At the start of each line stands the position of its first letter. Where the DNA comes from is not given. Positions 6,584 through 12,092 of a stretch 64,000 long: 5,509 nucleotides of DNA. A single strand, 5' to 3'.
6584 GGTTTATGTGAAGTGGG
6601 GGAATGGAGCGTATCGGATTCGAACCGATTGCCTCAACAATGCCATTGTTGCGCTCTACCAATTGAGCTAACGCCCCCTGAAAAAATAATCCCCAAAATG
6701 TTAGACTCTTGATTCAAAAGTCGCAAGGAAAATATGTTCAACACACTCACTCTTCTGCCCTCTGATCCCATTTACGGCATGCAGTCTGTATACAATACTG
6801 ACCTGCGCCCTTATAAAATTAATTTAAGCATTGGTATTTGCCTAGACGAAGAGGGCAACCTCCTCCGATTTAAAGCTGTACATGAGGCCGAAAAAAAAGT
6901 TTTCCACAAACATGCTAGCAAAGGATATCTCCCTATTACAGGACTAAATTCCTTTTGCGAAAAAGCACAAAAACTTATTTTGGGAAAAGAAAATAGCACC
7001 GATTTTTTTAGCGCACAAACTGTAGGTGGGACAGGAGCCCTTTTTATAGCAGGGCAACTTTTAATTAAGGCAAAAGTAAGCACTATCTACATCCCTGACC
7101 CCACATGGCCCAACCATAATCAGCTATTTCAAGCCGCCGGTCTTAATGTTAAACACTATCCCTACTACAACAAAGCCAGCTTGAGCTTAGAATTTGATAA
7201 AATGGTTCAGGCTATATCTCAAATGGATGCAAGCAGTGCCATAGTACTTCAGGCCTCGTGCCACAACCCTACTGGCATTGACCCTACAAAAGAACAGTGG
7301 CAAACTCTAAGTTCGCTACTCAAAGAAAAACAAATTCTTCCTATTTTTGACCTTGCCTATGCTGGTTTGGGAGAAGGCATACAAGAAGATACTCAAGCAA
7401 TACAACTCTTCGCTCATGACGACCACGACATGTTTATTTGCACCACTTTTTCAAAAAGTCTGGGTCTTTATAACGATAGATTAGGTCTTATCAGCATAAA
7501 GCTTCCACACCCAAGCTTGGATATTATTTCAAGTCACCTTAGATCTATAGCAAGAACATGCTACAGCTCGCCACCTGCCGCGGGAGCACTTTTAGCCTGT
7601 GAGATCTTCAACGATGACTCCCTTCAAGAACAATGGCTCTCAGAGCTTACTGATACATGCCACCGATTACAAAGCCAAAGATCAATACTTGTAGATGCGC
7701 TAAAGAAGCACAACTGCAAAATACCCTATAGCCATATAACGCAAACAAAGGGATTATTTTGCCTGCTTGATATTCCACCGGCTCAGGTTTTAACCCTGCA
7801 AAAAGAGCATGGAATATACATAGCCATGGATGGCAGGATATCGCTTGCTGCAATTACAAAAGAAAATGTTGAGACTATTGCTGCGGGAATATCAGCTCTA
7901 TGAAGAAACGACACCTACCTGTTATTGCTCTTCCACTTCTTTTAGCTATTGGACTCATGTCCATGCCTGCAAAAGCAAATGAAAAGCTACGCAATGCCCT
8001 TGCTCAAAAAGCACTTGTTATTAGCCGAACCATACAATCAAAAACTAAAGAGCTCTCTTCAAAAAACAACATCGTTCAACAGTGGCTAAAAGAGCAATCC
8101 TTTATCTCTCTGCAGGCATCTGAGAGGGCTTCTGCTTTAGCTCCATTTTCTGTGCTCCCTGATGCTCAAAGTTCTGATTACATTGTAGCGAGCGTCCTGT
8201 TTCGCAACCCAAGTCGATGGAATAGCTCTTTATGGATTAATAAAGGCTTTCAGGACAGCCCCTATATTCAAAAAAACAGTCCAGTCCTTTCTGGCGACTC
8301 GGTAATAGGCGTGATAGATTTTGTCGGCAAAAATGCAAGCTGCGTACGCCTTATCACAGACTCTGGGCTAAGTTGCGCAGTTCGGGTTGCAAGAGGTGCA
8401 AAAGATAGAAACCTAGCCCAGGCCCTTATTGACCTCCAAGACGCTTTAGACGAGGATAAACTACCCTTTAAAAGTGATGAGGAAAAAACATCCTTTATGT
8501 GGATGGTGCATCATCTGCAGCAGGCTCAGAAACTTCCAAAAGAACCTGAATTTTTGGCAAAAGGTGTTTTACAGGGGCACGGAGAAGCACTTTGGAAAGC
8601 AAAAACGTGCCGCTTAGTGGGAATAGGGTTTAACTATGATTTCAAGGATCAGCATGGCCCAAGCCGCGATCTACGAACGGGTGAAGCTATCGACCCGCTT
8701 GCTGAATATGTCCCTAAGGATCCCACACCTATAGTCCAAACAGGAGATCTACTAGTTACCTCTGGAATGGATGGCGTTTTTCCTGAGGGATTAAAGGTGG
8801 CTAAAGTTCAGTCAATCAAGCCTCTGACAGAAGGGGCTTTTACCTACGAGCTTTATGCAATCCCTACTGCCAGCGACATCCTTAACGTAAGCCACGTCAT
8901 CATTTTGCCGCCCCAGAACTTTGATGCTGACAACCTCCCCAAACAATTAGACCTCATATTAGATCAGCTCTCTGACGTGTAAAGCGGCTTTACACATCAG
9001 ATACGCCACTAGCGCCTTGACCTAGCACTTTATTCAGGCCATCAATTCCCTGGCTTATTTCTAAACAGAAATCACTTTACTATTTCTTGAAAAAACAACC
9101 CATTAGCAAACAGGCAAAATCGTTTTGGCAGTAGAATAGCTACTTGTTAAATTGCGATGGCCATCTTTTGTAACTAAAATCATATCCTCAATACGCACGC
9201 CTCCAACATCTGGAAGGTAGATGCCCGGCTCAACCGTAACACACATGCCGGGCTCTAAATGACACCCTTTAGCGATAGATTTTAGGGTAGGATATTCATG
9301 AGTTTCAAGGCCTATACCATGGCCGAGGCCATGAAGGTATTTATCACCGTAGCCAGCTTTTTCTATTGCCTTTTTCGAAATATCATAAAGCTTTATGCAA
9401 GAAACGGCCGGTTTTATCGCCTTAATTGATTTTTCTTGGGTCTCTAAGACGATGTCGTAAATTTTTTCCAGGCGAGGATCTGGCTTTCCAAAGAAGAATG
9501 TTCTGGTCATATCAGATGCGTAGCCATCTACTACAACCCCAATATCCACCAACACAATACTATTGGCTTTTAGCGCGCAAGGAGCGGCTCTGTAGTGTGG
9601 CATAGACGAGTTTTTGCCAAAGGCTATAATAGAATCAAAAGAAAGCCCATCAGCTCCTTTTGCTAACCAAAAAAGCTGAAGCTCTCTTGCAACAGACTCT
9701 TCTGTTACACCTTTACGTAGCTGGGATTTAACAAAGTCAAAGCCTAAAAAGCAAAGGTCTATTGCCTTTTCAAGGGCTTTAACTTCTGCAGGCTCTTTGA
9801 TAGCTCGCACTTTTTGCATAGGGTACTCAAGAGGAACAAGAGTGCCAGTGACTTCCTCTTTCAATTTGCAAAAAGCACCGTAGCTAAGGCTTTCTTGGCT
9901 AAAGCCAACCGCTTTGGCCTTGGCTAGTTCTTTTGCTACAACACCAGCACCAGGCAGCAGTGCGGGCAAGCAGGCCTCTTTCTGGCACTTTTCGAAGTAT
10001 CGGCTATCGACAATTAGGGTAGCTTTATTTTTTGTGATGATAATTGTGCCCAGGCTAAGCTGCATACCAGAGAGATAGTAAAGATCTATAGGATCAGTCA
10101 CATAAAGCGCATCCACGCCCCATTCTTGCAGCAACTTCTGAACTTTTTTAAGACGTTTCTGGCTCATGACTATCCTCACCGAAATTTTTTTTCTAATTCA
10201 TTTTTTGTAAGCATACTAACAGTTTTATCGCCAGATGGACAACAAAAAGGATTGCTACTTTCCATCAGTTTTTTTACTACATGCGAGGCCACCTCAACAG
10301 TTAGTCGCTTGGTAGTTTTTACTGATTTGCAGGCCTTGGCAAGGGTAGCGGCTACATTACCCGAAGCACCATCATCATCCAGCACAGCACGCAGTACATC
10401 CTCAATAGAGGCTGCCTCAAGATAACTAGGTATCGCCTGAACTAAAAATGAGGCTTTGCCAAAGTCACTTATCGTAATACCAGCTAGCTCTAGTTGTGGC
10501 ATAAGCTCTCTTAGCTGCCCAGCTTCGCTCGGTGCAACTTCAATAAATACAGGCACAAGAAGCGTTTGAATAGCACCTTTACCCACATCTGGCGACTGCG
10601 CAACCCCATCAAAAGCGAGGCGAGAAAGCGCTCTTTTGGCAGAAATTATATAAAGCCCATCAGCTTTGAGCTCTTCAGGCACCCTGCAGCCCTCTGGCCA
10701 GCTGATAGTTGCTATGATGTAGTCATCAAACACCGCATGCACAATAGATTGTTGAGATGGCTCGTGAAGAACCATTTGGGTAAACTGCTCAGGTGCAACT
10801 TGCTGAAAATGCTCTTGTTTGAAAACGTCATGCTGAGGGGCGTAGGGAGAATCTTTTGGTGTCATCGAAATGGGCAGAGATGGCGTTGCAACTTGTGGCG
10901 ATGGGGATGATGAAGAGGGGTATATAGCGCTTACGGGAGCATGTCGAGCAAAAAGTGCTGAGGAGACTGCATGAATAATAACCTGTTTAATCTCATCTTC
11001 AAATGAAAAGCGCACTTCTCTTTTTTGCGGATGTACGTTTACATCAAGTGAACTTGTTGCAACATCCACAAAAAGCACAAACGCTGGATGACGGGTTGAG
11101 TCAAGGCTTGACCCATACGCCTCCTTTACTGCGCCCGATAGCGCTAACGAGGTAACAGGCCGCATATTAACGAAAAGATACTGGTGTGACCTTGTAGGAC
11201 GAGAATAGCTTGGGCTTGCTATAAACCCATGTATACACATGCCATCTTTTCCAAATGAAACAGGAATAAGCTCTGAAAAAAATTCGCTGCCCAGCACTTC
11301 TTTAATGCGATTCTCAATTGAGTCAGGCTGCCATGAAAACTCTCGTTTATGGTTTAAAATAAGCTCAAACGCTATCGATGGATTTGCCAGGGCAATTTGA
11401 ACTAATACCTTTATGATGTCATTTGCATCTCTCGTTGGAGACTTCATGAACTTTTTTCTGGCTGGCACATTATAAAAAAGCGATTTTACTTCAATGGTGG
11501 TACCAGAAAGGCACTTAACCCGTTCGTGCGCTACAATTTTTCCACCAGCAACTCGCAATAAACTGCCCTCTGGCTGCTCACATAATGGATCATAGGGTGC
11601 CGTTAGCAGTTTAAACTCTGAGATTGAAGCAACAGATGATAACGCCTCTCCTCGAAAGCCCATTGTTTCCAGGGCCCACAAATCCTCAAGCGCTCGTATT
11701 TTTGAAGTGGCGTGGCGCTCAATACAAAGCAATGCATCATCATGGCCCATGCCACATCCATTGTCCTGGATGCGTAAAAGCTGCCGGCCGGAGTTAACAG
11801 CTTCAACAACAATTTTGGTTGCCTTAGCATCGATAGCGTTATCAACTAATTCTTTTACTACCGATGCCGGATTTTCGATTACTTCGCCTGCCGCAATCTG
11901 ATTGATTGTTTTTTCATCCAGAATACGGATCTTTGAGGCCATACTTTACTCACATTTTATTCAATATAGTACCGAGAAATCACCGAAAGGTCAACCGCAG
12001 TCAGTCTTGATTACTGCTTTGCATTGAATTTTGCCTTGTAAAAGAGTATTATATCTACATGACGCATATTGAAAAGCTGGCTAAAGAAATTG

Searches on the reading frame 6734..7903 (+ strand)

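Call 46: search_protein_families(library=pfam, proteins=[window:6734-7903:+], max_evalue=0.00001)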
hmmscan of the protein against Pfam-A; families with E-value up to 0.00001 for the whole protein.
window:6734-7903:+ (389 aa): 1 family
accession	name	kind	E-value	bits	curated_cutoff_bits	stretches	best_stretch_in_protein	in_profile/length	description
PF00155.27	Aminotran_1_2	-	1.2e-67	229.1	19.7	1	28-385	3-360/361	Aminotransferase class I and II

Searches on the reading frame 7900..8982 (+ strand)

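Call 46: search_protein_families(library=pfam, proteins=[window:7900-8982:+], max_evalue=0.00001)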
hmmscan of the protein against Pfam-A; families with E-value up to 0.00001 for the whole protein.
window:7900-8982:+ (360 aa): 1 family
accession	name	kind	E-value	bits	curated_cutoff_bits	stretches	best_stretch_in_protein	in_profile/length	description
PF04085.20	MreC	-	5.4e-25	88.3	28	2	99-173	1-72/147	Rod shape-determining protein MreC, barrel core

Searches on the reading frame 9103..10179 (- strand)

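Call 46: search_protein_families(library=pfam, proteins=[window:9103-10179:-], max_evalue=0.00001)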
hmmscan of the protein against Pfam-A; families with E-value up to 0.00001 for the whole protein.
window:9103-10179:- (358 aa): 2 families
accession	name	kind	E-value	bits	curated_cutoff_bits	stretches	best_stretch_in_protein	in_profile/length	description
PF00557.29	Peptidase_M24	-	2.7e-66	223.8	23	1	135-338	2-208/208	Metallopeptidase family M24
PF01321.24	Creatinase_N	-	9.3e-19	68.7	22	1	9-127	1-128/128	Creatinase/Prolidase N-terminal domain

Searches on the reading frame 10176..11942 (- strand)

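Call 46: search_protein_families(library=pfam, proteins=[window:10176-11942:-], max_evalue=0.00001)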
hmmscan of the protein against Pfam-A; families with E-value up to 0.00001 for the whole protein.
window:10176-11942:- (588 aa): 4 families
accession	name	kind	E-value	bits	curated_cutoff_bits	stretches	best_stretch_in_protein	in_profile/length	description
PF01119.25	DNA_mis_repair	-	1.9e-36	124.7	26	1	213-330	1-118/119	DNA mismatch repair protein, C-terminal domain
PF08676.16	MutL_C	-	1.6e-15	57.4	25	1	427-529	14-116/142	MutL C terminal dimerisation domain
PF13589.12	HATPase_c_3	-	1.1e-08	35.6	25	1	26-110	4-88/137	Histidine kinase-, DNA gyrase B-, and HSP90-like ATPase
PF02518.31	HATPase_c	-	1.8e-06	28.8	26.4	1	27-78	8-62/111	Histidine kinase-, DNA gyrase B-, and HSP90-like ATPase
